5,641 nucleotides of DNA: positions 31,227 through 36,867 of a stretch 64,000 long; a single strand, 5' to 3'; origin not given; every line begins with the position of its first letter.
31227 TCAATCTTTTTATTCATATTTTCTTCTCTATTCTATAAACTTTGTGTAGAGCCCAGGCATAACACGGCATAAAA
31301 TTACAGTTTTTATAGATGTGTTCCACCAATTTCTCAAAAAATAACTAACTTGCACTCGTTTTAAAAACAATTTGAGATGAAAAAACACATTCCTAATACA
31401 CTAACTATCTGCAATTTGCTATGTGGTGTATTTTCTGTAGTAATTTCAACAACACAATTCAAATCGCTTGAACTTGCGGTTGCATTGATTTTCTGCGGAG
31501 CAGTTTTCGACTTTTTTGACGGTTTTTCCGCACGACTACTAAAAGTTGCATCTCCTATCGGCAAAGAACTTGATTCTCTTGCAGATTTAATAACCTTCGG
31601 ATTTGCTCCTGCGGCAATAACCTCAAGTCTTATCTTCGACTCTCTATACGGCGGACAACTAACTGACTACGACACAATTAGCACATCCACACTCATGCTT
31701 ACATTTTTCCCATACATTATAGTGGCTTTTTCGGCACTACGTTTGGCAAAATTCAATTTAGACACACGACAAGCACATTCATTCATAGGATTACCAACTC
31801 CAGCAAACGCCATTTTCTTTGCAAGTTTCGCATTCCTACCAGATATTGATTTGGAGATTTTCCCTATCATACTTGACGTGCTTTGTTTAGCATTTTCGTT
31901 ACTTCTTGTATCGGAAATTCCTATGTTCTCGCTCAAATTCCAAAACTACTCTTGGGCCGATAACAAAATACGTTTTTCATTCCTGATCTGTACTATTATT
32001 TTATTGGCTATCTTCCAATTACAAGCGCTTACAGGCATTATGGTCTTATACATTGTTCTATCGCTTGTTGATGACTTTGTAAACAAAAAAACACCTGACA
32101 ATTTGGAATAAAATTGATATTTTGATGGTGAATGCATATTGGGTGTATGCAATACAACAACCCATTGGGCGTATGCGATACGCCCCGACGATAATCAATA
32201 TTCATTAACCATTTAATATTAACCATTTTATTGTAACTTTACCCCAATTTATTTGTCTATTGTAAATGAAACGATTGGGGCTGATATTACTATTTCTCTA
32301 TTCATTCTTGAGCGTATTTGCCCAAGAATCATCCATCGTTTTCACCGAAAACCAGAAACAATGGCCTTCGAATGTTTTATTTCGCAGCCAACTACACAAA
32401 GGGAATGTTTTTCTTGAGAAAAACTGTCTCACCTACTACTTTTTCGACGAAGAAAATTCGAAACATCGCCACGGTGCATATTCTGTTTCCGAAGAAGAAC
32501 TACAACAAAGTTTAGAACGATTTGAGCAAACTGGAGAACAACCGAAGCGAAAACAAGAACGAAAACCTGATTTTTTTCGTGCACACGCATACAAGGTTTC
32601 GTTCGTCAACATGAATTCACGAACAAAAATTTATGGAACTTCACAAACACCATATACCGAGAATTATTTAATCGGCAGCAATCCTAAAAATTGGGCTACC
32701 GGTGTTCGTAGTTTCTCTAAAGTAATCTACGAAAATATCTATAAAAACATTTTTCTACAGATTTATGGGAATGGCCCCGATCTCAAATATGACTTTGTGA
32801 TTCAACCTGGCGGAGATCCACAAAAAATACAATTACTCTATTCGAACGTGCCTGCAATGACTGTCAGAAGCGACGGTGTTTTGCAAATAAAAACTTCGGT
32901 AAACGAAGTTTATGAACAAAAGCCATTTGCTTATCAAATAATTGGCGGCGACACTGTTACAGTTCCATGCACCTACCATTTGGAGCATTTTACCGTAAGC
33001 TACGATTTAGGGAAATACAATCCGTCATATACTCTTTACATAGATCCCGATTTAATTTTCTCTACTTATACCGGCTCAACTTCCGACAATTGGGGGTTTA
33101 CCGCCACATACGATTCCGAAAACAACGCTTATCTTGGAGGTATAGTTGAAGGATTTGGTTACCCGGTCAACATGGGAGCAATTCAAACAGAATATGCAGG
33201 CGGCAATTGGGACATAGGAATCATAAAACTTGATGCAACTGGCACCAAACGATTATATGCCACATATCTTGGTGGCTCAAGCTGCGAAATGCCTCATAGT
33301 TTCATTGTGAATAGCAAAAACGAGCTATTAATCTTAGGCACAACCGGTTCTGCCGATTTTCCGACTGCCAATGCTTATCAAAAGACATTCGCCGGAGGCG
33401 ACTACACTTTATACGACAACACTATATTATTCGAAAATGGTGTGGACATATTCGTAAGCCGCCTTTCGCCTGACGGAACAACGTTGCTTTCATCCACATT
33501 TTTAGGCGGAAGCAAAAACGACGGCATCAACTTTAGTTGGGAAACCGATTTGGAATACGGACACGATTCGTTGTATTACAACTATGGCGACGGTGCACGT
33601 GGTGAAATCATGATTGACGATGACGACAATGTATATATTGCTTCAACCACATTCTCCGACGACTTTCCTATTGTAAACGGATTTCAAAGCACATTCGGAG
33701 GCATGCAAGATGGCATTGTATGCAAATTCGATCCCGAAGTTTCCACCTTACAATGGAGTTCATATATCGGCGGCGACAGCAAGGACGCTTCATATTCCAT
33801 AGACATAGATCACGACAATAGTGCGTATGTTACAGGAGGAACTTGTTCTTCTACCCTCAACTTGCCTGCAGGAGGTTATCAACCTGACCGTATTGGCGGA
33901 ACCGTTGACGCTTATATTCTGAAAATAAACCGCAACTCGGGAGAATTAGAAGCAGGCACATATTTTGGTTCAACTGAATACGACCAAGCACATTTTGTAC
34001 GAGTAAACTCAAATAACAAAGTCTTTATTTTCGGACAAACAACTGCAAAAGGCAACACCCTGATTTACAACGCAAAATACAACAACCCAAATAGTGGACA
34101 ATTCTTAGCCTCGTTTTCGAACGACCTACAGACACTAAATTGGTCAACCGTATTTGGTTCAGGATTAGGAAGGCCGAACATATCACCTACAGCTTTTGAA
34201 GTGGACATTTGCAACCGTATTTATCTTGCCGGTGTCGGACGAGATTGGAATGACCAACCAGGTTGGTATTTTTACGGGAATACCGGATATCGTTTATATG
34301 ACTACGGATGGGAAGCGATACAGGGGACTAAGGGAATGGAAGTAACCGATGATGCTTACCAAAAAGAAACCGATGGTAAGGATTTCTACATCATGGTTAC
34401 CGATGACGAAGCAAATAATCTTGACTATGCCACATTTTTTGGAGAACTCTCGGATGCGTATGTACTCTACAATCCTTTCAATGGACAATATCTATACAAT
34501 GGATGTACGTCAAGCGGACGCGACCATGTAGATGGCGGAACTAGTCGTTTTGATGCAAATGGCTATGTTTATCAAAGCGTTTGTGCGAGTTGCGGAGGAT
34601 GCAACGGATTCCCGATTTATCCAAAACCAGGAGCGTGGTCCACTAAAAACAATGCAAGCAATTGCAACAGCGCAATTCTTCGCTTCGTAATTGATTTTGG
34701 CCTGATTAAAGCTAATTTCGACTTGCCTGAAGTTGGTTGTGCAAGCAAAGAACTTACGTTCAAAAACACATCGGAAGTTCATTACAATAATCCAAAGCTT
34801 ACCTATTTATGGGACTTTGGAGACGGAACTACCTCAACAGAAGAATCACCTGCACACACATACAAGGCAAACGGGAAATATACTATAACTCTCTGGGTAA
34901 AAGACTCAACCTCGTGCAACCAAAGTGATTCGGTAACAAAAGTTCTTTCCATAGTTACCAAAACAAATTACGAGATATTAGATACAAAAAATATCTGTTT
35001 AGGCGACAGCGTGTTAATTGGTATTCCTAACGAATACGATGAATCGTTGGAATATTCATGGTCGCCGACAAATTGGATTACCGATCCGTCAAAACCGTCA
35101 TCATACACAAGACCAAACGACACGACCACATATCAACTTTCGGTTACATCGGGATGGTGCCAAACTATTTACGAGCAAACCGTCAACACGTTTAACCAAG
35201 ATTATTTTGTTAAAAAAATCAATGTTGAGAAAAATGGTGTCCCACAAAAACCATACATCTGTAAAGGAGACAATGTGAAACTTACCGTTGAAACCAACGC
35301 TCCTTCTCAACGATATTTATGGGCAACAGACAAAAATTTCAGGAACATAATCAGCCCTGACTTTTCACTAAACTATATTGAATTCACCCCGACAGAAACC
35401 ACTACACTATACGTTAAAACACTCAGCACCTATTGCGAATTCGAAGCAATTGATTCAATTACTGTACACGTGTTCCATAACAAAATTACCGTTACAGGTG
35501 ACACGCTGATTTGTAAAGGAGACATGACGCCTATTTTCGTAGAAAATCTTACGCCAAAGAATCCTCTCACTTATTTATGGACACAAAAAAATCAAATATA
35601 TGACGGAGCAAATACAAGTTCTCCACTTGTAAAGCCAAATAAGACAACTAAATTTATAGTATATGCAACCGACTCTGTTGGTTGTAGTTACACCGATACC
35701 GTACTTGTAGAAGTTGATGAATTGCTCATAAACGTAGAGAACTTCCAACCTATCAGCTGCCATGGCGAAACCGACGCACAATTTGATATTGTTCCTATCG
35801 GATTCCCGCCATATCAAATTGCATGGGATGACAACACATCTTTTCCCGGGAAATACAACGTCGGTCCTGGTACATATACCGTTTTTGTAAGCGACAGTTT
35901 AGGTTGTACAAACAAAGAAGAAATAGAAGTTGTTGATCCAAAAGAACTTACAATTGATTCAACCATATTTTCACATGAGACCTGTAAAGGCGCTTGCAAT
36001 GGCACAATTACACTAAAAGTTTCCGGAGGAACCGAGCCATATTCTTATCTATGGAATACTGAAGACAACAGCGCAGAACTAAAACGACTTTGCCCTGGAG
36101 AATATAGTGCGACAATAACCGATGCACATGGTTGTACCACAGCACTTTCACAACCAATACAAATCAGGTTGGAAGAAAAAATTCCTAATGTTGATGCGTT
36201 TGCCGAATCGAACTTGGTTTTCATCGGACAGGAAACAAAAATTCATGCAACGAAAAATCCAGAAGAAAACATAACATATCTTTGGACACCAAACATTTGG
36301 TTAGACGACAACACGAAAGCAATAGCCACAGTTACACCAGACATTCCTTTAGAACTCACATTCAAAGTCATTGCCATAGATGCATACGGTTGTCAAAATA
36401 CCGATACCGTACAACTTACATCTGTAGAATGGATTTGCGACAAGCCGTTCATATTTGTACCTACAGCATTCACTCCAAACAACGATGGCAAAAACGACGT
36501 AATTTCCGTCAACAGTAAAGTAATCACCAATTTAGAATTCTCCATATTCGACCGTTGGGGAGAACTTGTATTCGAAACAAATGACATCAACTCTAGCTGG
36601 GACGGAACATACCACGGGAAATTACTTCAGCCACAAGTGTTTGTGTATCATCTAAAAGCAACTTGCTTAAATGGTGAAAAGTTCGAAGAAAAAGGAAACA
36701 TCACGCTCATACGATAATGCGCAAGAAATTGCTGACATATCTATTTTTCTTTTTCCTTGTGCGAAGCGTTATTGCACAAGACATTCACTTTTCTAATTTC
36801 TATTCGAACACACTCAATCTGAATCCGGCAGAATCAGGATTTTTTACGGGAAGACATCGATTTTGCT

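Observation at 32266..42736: Single four-gene operon combining a type-B-CTD giant adhesin, its PorP/SprF partner, a propeller lipoprotein and a type-A-CTD CotH kinase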

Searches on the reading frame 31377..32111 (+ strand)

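Call 11: search_protein_families(library=pfam, proteins=[window:31377-32111:+], max_evalue=0.001)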
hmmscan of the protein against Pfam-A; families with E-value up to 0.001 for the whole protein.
window:31377-32111:+ (244 aa): 1 family
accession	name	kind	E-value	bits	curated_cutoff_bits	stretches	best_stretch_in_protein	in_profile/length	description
PF01066.26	CDP-OH_P_transf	-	6.7e-19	69.2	22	1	4-162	2-138/152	CDP-alcohol phosphatidyltransferase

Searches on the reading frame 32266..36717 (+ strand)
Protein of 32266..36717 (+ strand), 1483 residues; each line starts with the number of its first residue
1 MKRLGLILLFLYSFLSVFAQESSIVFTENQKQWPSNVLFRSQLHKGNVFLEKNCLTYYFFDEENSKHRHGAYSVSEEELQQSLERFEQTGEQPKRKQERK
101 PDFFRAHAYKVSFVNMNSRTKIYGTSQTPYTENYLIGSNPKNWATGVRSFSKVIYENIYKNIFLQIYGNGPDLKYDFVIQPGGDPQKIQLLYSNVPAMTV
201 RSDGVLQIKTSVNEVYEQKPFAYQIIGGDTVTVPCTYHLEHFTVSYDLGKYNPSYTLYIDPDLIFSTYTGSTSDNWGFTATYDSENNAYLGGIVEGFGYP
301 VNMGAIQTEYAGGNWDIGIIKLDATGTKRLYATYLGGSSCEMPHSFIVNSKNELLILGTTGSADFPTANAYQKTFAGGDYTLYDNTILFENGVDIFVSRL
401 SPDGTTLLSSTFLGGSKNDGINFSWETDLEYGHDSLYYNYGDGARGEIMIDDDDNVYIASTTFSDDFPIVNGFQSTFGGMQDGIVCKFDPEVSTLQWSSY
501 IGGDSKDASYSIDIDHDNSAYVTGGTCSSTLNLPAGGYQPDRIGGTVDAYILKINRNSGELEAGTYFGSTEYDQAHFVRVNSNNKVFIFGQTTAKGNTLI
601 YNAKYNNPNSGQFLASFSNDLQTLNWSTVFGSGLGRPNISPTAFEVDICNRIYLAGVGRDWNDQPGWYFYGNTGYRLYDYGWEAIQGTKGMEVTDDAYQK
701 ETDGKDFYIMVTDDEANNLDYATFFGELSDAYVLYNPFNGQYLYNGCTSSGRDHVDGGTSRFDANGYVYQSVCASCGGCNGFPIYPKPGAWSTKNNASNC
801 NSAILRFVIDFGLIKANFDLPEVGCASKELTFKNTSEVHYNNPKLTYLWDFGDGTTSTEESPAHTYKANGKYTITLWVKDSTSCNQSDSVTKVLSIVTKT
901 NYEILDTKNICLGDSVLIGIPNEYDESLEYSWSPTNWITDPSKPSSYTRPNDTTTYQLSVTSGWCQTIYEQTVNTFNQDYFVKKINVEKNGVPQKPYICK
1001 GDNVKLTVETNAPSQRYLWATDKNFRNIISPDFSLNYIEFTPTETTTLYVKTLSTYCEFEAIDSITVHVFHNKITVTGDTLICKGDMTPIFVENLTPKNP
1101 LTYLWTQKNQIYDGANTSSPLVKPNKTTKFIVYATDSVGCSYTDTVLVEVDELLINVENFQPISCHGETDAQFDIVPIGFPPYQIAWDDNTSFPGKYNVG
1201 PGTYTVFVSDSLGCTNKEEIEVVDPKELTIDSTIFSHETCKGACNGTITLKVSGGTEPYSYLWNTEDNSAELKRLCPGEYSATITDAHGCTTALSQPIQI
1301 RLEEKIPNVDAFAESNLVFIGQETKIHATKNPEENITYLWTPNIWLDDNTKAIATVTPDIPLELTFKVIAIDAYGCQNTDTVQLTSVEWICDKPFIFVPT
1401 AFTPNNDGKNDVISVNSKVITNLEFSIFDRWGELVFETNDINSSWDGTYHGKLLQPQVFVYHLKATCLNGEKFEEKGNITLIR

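Call 3: search_protein_families(library=pfam, proteins=[window:32266-36717:+], max_evalue=0.01)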
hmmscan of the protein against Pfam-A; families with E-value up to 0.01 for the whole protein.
window:32266-36717:+ (1483 aa): 7 families
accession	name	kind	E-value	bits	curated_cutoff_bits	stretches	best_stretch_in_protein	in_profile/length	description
PF25778.1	DUF7948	-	9.7e-65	219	27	1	26-261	1-213/214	Domain of unknown function (DUF7948)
PF18911.6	PKD_4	-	9.3e-18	64.5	27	1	821-891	11-81/85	PKD domain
PF13585.12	CHU_C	-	5.4e-16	58.9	27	1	1397-1480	2-85/86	CHU_C Type IX secretion signal domain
PF13573.12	SprB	-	1e-11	44.7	28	1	1238-1266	7-35/37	SprB repeat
PF00801.26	PKD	-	8.1e-11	42.2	23.5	1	841-889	26-76/80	PKD domain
PF06739.17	SBBP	-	0.00081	19.7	20.5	1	496-524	1-30/38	Beta-propeller repeat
PF19081.6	Ig_7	-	0.0083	16.8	27.3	1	997-1069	11-82/84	Ig-like domain CHU_C associated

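Call 4: search_protein_families(library=ncbifam, proteins=[window:32266-36717:+], max_evalue=0.01)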
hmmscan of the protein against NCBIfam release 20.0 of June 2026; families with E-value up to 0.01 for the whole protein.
window:32266-36717:+ (1483 aa): 3 families
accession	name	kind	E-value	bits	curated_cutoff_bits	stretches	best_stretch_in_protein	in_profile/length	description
TIGR04131.1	Bac_Flav_CTERM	domain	9e-16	57.8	35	1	1398-1483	3-85/85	T9SS type B sorting domain-containing protein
TIGR00864.1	PCC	subfamily_domain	0.00015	18.3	1861.4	1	841-932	1422-1512/2700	polycystin cation channel protein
NF010681.0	PRK14081.1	equivalog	0.0087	14.3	842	0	865-912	345-392/667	triple tyrosine motif-containing protein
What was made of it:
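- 36454..36714 (+): Type-B C-terminal sorting domain of the adhesin (aa 1397-1483). PF13585 58.9 bits against a cut-off of 27; TIGR04131 57.8 bits against 35 (calls 3, 4).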
